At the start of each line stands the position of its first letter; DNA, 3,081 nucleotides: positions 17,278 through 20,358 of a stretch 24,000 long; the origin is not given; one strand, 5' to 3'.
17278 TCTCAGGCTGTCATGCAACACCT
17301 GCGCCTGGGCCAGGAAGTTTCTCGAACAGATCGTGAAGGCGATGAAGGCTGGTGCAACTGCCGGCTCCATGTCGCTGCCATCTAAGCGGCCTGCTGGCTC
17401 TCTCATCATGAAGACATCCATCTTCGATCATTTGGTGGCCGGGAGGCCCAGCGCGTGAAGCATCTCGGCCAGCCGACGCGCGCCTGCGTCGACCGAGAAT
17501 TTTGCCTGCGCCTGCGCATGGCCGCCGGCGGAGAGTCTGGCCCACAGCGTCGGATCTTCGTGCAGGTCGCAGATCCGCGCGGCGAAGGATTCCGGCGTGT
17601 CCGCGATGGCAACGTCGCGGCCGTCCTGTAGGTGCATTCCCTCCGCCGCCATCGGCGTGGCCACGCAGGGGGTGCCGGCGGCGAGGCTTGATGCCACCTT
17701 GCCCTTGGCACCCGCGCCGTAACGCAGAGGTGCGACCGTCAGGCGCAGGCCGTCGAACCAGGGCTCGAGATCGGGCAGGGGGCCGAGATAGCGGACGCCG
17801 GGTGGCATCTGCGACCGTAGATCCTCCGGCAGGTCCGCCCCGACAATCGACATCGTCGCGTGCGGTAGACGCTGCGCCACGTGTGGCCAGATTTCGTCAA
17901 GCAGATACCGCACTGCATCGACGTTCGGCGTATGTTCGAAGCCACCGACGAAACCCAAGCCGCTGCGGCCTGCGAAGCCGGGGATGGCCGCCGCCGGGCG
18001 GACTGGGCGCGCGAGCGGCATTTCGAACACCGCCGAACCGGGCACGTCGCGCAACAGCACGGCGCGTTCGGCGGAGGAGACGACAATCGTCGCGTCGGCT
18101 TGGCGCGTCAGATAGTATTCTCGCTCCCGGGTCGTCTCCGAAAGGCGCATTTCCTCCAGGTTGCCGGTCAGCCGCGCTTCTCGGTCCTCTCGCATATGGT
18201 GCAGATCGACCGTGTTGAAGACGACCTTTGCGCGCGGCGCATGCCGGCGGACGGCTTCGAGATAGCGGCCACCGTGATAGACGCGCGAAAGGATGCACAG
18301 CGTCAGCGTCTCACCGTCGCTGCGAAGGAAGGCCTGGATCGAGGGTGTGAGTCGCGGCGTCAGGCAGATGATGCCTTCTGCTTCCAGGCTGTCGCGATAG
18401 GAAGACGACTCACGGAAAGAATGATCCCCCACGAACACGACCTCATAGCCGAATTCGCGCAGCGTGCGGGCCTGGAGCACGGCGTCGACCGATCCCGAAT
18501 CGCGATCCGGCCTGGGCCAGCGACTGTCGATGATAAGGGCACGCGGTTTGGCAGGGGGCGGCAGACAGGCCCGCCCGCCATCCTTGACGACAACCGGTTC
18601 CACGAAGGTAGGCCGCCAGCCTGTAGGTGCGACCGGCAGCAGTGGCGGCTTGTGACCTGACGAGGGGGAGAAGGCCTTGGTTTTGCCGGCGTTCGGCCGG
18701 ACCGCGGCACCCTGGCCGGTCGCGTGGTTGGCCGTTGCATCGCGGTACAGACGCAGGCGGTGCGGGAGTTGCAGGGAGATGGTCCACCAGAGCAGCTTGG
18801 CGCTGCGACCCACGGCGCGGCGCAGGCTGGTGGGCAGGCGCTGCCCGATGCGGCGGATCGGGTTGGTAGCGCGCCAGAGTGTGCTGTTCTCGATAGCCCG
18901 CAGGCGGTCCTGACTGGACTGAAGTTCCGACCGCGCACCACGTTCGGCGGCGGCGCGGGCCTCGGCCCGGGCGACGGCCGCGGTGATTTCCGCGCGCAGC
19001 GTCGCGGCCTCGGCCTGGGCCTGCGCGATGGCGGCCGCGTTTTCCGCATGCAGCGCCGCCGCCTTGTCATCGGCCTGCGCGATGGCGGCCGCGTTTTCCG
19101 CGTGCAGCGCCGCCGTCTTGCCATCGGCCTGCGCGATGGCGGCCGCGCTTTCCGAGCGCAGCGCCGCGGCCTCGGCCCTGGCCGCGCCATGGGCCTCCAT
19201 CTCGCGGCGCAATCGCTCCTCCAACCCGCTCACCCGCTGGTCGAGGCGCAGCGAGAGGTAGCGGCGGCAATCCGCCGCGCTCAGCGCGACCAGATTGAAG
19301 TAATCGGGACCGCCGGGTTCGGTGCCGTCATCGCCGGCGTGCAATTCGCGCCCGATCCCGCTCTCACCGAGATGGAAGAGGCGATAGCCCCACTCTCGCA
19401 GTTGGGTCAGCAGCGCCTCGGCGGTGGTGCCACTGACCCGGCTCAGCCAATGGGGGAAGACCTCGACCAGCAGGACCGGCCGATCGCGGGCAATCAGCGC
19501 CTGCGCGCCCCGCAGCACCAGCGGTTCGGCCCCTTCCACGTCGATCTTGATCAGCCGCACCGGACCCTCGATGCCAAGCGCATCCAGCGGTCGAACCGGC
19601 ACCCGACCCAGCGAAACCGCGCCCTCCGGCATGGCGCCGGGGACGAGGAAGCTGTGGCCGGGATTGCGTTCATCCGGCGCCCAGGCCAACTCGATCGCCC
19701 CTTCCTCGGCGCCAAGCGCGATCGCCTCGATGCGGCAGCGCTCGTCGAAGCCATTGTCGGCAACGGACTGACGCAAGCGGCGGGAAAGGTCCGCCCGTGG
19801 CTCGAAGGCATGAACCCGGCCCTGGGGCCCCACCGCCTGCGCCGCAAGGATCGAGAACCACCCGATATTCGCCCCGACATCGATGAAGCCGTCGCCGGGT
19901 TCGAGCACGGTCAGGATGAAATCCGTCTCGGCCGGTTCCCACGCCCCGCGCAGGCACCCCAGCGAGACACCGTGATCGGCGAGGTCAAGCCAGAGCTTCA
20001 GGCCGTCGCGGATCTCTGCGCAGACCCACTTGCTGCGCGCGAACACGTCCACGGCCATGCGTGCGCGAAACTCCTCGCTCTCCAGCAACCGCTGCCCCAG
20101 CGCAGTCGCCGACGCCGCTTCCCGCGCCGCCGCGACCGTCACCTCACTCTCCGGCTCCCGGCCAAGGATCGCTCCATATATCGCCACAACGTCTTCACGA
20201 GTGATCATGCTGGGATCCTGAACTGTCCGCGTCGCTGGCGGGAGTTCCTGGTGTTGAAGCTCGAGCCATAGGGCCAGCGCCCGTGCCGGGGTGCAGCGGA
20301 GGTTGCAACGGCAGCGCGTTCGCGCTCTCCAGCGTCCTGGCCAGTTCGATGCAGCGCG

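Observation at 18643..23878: Near-perfect 1566-bp direct repeat puts one identical N-terminal cassette on two different giant glycosyltransferase genes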

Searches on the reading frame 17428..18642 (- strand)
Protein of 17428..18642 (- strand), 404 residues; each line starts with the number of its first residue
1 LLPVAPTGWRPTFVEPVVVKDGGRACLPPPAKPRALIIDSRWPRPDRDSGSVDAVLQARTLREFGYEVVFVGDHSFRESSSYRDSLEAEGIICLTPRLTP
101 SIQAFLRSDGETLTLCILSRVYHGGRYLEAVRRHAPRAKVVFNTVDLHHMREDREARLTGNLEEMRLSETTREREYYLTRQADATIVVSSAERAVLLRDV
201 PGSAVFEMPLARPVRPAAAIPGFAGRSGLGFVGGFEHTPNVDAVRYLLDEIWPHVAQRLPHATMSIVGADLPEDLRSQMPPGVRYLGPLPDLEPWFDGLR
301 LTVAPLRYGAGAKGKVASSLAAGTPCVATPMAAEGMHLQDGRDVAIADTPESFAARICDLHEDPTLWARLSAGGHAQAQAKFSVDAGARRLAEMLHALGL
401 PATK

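Call 52: find_homologous_proteins(query=window:17428-18642:-, max_evalue=1e-30)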
Query window:17428-18642:- (404 aa): 730 proteins with E <= 1e-30 among 8000 candidates; the best 120 are listed.
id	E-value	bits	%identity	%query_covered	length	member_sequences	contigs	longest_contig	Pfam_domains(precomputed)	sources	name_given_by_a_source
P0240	6.1e-167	573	68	94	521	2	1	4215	PF13692.13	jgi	jgi:glycosyltransferase involved in cell wall biosynthesis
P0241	7.9e-158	543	62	98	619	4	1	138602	PF13692.13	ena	-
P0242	5.9e-156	537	62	97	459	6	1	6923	PF13692.13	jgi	jgi:glycosyltransferase involved in cell wall biosynthesis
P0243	2.7e-153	528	63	92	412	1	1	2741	PF13692.13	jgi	jgi:glycosyltransferase involved in cell wall biosynthesis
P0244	5.7e-152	524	61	97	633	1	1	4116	PF13692.13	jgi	jgi:hypothetical protein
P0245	1.3e-144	500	63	91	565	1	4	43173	PF13692.13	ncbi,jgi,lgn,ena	jgi:glycosyltransferase involved in cell wall biosynthesis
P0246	1.1e-117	411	54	92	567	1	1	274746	PF13524.13,PF13692.13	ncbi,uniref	ncbi:glycosyltransferase [Roseomonas elaeocarpi]|uniref:Glycosyltransferase n=1 Tax=Roseomonas elaeo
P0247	2.4e-117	410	50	94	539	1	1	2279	PF13692.13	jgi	jgi:glycosyltransferase involved in cell wall biosynthesis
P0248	4.4e-117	409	53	93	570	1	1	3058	PF13692.13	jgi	-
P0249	3.9e-115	403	52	92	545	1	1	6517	PF13692.13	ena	-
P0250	1.6e-114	401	54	91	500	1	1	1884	PF13692.13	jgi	jgi:glycosyltransferase involved in cell wall biosynthesis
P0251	3.1e-114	400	53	92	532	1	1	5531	PF13692.13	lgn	-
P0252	3.3e-114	400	52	91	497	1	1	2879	PF13692.13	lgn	-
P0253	4.7e-114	399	54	91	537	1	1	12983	PF13692.13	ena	-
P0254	5.0e-114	399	63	69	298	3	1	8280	PF13692.13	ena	-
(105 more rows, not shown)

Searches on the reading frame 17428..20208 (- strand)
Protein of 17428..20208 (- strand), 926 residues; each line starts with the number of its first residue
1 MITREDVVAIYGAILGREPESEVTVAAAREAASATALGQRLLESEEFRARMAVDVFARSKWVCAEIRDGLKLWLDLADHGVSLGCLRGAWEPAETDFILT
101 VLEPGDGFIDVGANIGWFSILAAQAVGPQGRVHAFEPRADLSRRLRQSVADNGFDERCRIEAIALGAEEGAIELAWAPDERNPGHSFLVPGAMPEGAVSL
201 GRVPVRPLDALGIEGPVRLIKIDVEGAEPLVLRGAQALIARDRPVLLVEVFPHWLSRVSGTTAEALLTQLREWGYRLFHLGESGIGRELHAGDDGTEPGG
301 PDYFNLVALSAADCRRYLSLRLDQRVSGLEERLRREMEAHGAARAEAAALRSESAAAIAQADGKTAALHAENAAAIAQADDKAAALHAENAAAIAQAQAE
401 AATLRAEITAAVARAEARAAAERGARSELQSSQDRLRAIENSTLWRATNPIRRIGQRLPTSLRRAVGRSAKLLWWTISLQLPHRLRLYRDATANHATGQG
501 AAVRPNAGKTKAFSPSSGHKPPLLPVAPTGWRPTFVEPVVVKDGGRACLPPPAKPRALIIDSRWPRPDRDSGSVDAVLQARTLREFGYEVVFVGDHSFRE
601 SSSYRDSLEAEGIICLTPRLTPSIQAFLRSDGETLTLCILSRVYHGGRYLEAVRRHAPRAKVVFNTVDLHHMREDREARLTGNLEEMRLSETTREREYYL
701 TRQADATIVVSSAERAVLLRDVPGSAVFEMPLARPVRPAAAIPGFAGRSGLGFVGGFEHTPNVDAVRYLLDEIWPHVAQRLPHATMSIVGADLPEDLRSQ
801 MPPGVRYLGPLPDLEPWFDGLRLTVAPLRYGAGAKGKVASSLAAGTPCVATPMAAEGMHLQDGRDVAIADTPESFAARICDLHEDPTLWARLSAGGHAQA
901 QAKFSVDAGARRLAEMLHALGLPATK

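Call 7: search_protein_families(library=pfam, proteins=[window:17428-20208:-], max_evalue=0.01)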
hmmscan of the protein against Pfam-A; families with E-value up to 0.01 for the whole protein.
window:17428-20208:- (926 aa): 4 families
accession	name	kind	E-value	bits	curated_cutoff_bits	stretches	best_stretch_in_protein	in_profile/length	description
PF13692.12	Glyco_trans_1_4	-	3.4e-21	76.4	27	1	751-885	4-142/142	Glycosyl transferases group 1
PF05050.19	Methyltransf_21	-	9.9e-18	65.3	22.7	1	110-277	1-173/173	Methyltransferase FkbM domain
PF13524.12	Glyco_trans_1_2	-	4.5e-06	27.1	25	1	778-913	9-142/144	Glycosyl transferase-like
PF05575.17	V_cholerae_RfbT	-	0.00017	21.5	27.9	1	107-232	82-207/286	Vibrio cholerae RfbT protein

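Call 10: find_encoding_contigs(protein=window:17428-20208:-, flank=10000, max_places=10)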
Protein window:17428-20208:- (926 aa): no gene with exactly this product is on record in the collection.

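Call 49: predict_structure(alignment_id=A1)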
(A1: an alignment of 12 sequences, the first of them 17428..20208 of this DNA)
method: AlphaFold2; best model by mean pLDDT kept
length: 926 residues; sequences in the alignment: 12
mean_pLDDT: 76.3   pTM: 0.46
mean pLDDT of the five models: 76.3, 71.0, 70.7, 70.4, 68.2
residues with pLDDT >= 90: 303; 70-90: 336; 50-70: 161; < 50: 126
segments of 3 or more residues with pLDDT < 50: 53-57, 321-333, 342-344, 371-400, 442-444, 477-479, 493-545
pLDDT, mean of each block of 10 residues (from residue 1): 83 80 82 77 70 50 79 77 76 88 93 81 92 92 91 92 92 82 73 85 93 90 91 94 94 86 92 93 81 73 88 74 42 48 51 54 49 40 32 41 59 64 66 62 53 57 62 56 65 45 32 33 32 29 56 91 71 83 94 81 80 87 85 93 69 88 87 74 73 84 91 88 90 89 89 80 87 93 91 85 90 86 85 81 94 84 92 93 94 95 92 94 82
secondary structure, 60 per line:
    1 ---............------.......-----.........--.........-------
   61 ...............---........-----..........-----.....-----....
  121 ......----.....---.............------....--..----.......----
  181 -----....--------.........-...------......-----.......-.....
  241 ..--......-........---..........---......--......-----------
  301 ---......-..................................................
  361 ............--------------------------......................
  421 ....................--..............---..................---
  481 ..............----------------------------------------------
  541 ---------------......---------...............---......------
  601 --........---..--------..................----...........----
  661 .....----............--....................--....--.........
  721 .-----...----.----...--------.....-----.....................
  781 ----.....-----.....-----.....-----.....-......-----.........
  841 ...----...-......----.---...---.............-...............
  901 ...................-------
elements in order (helices of 4 or more, strands of 3 or more residues): H4-15 H22-28 H34-42 H45-53 E61-66 E70-75 H79-86 H92-101 E107-111 H117-126 E131-135 H139-151 E158-161 E170-176 E186-189 E198-206 E217-222 H228-234 H236-242 E245-250 H252-259 H263-272 E276-281 E284-289 E304-309 H311-372 H399-440 H443-456 H460-477 H481-494 E556-561 H571-585 E589-594 H603-610 H624-634 E635-641 H646-656 E661-665 H670-681 H684-703 E706-709 H712-721 E727-729 E750-754 H760-780 E785-789 H795-799 E805-809 H815-819 E821-826 H832-843 E848-850 H852-857 E866-868 H872-884 H886-904 H906-919

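Call 51: fold_search(model_id=the predicted structure, library=pdb)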
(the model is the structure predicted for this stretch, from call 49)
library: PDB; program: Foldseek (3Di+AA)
matches with E <= 10: 1881; with E <= 0.001: 288
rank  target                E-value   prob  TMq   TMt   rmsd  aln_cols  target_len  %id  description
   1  6tvp_A                3.0e-12  1.00  0.29  0.64   6.5       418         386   17  Structure of Mycobacterium smegmatis alpha-maltose-1-phosphate synthase GlgM (released 2020-04-22)
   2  8dvz                  3.2e-12  1.00  0.33  0.78   4.1       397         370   15  Structure of the Campylobacter concisus glycosyltransferase PglA R282V variant (released 2024-01-17)
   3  4xsu_A                3.3e-12  1.00  0.30  0.70   5.0       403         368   16  Crystal structure of Anabaena Alr3699/HepE in complex with UDP and glucose (released 2016-01-13)
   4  7qsg_A                4.1e-12  1.00  0.30  0.69   5.9       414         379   16  Methylmannose polysaccharide mannosyltransferase from M. hassiacum (released 2023-01-25)
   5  4xsr_B                4.6e-12  1.00  0.30  0.70   5.1       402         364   16  Crystal structure of Anabaena Alr3699/HepE in complex with UDP-glucose (released 2016-01-13)
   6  3mbo_D                6.3e-12  1.00  0.29  0.66   6.2       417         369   13  Crystal Structure of the Glycosyltransferase BaBshA bound with UDP and L-malate (released 2010-09-29)
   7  6kih_A                7.8e-12  1.00  0.32  0.69   5.5       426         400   16  Sucrose-phosphate synthase (tll1590) from Thermosynechococcus elongatus (released 2020-05-27)
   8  4xso_A                1.0e-11  1.00  0.30  0.70   5.0       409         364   16  Crystal structure of apo-form Alr3699/HepE from Anabaena sp. strain PCC 7120 (released 2016-01-13)
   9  6kih_B                1.6e-11  1.00  0.32  0.69   5.3       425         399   15  Sucrose-phosphate synthase (tll1590) from Thermosynechococcus elongatus (released 2020-05-27)
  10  3mbo_F                1.6e-11  1.00  0.29  0.65   6.5       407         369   14  Crystal Structure of the Glycosyltransferase BaBshA bound with UDP and L-malate (released 2010-09-29)
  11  4xsu_B                1.7e-11  1.00  0.30  0.71   4.9       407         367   16  Crystal structure of Anabaena Alr3699/HepE in complex with UDP and glucose (released 2016-01-13)
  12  4xsp_A                2.3e-11  1.00  0.30  0.70   4.9       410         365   16  Crystal structure of Anabaena Alr3699/HepE in complex with UDP (released 2016-01-13)
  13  6tvp_B                2.5e-11  1.00  0.28  0.60   7.3       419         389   16  Structure of Mycobacterium smegmatis alpha-maltose-1-phosphate synthase GlgM (released 2020-04-22)
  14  6d9t                  3.1e-11  1.00  0.29  0.66   5.9       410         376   12  BshA from Staphylococcus aureus complexed with UDP (released 2019-05-08)
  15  5d00_A                4.1e-11  1.00  0.30  0.71   5.7       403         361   15  Crystal structure of BshA from B. subtilis complexed with N-acetylglucosaminyl-malate and UMP (released 2016-09-07)
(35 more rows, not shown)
